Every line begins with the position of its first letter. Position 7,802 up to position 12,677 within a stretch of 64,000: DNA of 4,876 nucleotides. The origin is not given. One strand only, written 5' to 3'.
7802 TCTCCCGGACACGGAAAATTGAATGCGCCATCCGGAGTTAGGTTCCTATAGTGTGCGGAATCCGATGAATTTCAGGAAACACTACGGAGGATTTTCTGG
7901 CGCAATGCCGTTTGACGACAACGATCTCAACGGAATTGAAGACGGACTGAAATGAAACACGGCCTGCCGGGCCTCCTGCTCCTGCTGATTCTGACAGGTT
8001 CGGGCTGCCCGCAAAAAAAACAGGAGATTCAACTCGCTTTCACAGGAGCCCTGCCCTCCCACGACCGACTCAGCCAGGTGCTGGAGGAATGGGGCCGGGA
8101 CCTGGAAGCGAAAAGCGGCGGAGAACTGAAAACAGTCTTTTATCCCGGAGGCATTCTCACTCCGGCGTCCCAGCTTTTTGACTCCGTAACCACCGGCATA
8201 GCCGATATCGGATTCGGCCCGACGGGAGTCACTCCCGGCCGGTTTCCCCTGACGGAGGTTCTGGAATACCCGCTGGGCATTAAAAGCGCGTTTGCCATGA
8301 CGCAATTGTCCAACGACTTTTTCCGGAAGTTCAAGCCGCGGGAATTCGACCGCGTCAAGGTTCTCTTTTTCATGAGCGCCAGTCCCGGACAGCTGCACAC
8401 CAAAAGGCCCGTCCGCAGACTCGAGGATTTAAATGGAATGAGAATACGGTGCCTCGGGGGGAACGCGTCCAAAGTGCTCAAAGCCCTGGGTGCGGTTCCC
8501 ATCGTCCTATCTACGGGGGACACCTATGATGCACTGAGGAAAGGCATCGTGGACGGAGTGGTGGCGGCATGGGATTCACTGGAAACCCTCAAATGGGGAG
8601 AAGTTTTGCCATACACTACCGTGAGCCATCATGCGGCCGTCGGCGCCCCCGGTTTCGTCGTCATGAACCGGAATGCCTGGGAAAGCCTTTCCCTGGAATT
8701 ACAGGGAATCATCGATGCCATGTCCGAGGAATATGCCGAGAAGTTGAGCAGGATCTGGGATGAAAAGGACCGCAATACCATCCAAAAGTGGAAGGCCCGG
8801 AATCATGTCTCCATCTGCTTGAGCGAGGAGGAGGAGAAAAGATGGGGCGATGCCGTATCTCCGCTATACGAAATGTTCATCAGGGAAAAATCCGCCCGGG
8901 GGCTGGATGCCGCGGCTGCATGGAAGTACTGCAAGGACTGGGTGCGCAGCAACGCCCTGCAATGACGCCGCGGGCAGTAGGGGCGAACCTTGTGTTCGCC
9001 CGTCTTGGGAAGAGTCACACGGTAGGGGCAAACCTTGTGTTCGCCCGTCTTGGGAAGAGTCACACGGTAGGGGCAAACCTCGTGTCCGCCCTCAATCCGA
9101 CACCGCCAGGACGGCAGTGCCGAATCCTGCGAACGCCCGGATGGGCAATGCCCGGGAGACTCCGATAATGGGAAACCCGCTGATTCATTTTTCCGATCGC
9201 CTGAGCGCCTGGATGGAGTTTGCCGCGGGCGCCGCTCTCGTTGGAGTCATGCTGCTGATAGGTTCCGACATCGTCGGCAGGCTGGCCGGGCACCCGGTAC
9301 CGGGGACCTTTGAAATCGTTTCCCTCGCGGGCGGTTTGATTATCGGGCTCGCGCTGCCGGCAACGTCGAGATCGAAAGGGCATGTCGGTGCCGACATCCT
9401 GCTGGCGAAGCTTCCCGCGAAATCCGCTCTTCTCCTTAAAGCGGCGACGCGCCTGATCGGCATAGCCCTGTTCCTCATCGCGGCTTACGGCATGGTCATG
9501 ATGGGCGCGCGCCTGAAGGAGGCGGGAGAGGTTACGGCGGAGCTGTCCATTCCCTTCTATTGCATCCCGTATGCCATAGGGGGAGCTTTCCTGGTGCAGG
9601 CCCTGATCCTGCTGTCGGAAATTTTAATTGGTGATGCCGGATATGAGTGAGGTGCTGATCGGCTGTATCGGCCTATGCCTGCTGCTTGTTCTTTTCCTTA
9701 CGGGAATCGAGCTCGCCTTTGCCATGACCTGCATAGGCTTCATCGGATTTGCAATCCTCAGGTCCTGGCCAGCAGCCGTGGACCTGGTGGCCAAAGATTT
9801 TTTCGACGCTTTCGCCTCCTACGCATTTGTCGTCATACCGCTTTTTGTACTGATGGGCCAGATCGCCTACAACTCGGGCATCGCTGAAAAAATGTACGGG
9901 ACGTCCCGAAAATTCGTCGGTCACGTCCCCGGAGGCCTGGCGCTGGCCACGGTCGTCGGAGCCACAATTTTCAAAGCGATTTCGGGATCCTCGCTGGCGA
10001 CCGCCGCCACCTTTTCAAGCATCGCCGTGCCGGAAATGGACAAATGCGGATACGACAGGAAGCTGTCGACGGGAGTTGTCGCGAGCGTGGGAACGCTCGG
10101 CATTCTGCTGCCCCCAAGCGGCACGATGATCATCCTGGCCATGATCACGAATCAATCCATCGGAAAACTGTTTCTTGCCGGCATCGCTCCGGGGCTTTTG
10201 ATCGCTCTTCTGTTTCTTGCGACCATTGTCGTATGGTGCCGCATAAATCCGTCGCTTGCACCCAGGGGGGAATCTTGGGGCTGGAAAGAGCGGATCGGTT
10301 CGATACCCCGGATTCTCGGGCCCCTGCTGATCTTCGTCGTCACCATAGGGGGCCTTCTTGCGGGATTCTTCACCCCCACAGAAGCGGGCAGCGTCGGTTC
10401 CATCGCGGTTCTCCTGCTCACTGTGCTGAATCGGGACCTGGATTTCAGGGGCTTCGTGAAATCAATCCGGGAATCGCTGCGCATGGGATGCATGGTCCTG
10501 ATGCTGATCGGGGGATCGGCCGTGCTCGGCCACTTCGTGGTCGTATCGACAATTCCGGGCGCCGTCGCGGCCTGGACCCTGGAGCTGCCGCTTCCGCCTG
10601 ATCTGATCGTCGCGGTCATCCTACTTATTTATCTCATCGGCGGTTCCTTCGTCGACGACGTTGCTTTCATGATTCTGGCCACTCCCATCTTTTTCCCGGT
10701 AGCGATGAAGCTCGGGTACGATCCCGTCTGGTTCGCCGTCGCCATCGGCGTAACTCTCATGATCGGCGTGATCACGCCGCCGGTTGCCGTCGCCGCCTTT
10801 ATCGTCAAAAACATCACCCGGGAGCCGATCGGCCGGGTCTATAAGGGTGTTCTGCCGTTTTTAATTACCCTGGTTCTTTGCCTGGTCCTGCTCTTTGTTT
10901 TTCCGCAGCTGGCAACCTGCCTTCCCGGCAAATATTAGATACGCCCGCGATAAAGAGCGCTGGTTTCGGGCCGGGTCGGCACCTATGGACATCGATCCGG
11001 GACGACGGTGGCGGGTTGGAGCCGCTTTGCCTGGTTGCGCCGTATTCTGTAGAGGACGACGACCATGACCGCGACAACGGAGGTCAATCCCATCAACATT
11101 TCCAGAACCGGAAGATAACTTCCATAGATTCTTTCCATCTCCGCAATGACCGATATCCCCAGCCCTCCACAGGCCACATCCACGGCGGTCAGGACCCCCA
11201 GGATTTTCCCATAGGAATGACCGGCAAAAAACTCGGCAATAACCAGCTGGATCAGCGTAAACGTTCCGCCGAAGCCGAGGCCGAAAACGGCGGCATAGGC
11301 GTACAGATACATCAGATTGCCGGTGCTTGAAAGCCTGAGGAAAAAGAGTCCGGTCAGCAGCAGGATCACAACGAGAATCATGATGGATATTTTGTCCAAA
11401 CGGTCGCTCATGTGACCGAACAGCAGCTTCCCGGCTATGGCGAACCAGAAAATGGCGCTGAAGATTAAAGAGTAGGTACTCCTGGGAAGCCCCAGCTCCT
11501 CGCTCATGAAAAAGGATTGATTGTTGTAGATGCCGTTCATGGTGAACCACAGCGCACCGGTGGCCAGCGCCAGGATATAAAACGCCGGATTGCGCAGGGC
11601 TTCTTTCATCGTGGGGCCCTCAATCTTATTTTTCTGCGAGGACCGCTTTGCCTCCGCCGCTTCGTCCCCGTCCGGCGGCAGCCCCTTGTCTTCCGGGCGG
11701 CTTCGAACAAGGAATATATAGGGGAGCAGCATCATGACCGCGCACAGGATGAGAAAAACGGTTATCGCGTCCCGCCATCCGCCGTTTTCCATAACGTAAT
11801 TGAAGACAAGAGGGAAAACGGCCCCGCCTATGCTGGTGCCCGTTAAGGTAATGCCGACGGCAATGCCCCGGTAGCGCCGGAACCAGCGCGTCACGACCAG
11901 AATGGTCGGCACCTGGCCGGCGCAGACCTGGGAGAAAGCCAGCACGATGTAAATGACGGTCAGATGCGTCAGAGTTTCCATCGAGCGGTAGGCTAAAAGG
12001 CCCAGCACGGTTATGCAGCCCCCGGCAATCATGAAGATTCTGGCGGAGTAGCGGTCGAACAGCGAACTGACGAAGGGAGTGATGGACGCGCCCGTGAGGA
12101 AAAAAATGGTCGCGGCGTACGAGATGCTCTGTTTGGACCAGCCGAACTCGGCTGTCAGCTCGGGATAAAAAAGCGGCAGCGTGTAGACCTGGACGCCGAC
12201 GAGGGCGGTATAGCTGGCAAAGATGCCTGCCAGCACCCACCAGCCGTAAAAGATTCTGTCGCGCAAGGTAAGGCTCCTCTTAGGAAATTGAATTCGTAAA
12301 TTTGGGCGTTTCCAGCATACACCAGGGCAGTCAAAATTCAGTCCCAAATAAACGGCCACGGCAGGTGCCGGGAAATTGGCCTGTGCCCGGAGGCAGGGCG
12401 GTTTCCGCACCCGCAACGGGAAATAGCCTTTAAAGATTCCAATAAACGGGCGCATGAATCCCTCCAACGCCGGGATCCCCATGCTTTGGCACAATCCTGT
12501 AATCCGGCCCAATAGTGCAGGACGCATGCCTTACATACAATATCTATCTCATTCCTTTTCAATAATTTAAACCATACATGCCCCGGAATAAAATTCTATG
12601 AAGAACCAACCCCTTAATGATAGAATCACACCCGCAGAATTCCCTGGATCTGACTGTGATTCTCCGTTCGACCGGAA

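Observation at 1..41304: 41-kb anaerobic catabolic supercluster of unknown substrate: CoA-transferase-rich, with no ligase or regulator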

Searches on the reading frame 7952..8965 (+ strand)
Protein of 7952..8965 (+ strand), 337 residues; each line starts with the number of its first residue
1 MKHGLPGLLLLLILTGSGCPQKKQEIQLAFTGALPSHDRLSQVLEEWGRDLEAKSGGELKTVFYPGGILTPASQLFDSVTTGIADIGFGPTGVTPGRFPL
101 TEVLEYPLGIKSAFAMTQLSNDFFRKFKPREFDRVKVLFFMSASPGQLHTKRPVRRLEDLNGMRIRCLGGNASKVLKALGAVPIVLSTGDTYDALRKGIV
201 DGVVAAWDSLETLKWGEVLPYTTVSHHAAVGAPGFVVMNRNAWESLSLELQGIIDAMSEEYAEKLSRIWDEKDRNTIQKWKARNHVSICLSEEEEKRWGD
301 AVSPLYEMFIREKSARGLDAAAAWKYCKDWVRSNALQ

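Call 3: search_protein_families(library=pfam, proteins=[window:7952-8965:+])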
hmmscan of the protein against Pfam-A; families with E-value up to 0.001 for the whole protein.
window:7952-8965:+ (337 aa): 2 families
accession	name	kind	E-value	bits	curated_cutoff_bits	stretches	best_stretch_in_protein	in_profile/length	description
PF03480.18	DctP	-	4.1e-46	158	23.4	1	35-310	6-284/286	Bacterial extracellular solute-binding protein, family 7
PF06936.16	Selenoprotein_S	-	0.00052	20.4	29.8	1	223-283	65-125/192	Selenoprotein S (SelS)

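Call 92: search_protein_families(library=ncbifam, proteins=[window:7952-8965:+], max_evalue=1e-8)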
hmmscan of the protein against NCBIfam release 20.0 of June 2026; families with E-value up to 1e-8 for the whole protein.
window:7952-8965:+ (337 aa): 2 families
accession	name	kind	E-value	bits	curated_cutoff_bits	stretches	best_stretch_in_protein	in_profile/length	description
NF037995.1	TRAP_S1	subfamily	2.2e-29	102.6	50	1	38-298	10-271/271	TRAP transporter substrate-binding protein DctP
TIGR00787.1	dctP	subfamily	3.3e-23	82.4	175.05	1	37-281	8-254/257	DctP family TRAP transporter solute-binding subunit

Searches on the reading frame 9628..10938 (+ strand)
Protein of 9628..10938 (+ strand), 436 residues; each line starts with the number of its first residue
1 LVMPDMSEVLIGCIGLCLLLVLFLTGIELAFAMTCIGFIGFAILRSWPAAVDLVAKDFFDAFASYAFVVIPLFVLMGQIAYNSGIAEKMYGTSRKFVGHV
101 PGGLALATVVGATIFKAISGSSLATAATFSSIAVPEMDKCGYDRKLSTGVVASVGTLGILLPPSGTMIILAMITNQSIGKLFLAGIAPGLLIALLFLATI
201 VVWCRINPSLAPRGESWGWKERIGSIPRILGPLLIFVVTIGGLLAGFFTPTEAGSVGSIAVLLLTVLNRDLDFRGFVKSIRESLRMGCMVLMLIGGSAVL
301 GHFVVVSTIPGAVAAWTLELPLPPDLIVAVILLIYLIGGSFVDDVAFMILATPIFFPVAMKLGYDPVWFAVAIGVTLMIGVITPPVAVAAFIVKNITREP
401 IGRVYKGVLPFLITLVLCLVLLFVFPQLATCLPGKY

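Call 4: search_protein_families(library=pfam, proteins=[window:9628-10938:+])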
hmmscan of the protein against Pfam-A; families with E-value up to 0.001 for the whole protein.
window:9628-10938:+ (436 aa): 1 family
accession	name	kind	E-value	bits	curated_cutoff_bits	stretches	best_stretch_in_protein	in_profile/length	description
PF06808.19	DctM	-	1.4e-92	311.2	23.8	1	16-428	1-413/413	Tripartite ATP-independent periplasmic transporter, DctM component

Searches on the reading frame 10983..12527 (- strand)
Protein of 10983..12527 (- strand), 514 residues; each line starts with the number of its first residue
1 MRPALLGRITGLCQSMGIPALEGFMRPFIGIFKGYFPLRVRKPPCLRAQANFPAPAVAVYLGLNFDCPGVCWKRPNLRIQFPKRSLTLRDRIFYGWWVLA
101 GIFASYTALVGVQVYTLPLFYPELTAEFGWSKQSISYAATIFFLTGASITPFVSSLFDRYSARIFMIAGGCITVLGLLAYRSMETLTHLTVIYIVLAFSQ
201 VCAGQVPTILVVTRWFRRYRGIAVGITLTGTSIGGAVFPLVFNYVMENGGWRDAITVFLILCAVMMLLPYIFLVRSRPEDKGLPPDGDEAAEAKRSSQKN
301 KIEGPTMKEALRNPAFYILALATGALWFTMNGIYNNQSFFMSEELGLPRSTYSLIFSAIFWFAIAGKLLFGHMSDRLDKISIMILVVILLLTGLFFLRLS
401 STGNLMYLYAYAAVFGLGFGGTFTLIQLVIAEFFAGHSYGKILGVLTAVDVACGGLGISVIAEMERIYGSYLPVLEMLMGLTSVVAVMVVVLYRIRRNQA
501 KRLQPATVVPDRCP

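Call 4: search_protein_families(library=pfam, proteins=[window:10983-12527:-])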
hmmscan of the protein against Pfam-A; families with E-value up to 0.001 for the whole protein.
window:10983-12527:- (514 aa): 3 families
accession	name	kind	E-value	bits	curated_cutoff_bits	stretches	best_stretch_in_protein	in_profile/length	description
PF07690.21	MFS_1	-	3e-43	148.5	33.4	2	107-329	5-220/347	Major Facilitator Superfamily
PF00083.30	Sugar_tr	-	4.1e-05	23.1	22.3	0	329-490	18-185/452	Sugar (and other) transporter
PF01306.25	LacY_symp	-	0.00027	20.3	24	1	311-499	4-191/413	LacY proton/sugar symporter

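Call 92: search_protein_families(library=ncbifam, proteins=[window:10983-12527:-], max_evalue=1e-8)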
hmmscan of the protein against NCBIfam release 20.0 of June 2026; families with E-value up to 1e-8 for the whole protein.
window:10983-12527:- (514 aa): 12 families
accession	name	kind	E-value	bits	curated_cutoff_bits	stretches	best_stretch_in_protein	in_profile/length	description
NF049980.1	SfMCT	equivalog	8.8e-35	120.1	320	1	96-475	2-372/378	L-lactate MFS transporter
TIGR00881.1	2A0104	subfamily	1.8e-26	93.1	407.75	1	119-377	16-279/379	phosphoglycerate transporter protein PgtP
TIGR04259.1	oxa_formateAnti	equivalog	1.9e-23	83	335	1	96-500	2-400/405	oxalate/formate MFS antiporter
TIGR00893.1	2A0114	subfamily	2.4e-22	79.5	395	2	122-325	18-226/399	D-galactonate transporter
NF038246.1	bile_salt_MFS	equivalog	2e-21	76.4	400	1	116-463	24-378/408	conjugated bile salt MFS transporter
TIGR00890.1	2A0111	subfamily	8.1e-21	74.4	374.85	1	96-462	3-355/377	oxalate/formate antiport family MFS transporter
NF008661.1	PRK11663.1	subfamily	7.6e-17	61.4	564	1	97-343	30-279/439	MFS transporter family glucose-6-phosphate receptor UhpC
TIGR00892.1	2A0113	subfamily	1.6e-15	56.8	586.1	1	94-490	16-418/455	monocarboxylate transporter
NF033733.1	MFS_ArsK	equivalog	3.6e-12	45.8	400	1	111-491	17-385/388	arsenite efflux MFS transporter ArsK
NF008433.0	PRK11273.1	equivalog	1.6e-11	44.1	748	1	95-498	27-439/452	glycerol-3-phosphate transporter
TIGR00712.1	glpT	equivalog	8.3e-10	38.3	632.55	1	96-445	28-387/440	glycerol-3-phosphate transporter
TIGR00895.1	2A0115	subfamily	9.7e-10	37.9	418.55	0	341-448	43-148/398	aromatic acid/H+ symport family MFS transporter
